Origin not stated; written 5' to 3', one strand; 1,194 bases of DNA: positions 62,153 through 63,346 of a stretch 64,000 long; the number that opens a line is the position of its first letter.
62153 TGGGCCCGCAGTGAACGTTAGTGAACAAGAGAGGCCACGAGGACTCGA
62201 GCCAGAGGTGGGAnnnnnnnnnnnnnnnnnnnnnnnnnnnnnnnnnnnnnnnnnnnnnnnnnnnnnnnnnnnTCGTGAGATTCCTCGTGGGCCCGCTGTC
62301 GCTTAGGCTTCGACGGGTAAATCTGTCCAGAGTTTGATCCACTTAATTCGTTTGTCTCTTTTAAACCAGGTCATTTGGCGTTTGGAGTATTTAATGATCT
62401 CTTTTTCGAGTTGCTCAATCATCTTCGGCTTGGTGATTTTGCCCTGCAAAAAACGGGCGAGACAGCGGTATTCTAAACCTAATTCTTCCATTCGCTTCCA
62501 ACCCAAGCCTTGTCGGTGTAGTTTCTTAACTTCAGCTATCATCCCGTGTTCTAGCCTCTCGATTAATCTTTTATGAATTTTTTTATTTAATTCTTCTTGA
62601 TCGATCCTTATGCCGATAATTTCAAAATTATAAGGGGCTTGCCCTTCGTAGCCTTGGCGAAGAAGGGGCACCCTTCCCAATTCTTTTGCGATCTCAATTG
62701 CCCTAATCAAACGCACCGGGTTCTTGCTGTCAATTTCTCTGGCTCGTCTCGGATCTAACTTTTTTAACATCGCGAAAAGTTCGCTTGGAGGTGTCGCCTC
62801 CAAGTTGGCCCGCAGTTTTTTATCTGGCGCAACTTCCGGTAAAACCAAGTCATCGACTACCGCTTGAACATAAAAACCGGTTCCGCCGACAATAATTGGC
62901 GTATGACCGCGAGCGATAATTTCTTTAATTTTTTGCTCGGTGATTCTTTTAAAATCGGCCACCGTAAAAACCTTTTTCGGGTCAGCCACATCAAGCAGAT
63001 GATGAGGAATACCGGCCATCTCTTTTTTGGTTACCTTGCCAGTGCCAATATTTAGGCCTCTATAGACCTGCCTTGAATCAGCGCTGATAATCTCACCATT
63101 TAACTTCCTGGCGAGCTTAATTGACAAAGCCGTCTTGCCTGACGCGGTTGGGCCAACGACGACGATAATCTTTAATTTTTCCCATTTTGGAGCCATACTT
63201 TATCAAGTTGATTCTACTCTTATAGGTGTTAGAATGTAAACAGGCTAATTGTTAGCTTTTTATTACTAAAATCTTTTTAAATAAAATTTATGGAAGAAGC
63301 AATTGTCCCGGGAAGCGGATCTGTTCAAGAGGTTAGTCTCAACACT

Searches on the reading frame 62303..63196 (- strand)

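Call 28: search_protein_families(library=pfam, proteins=[window:62303-63196:-], max_evalue=0.0001)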
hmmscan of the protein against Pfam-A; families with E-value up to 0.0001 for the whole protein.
window:62303-63196:- (297 aa): 3 families
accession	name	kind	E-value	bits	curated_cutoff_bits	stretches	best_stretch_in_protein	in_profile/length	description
PF01715.23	IPPT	-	5.8e-68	229.6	23.6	1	43-281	1-243/243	IPP transferase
PF01745.22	IPT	-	1.8e-09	37.8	20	1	9-69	2-62/233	Isopentenyl transferase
PF13671.12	AAA_33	-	6.1e-05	23.8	27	0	11-62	2-39/143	AAA domain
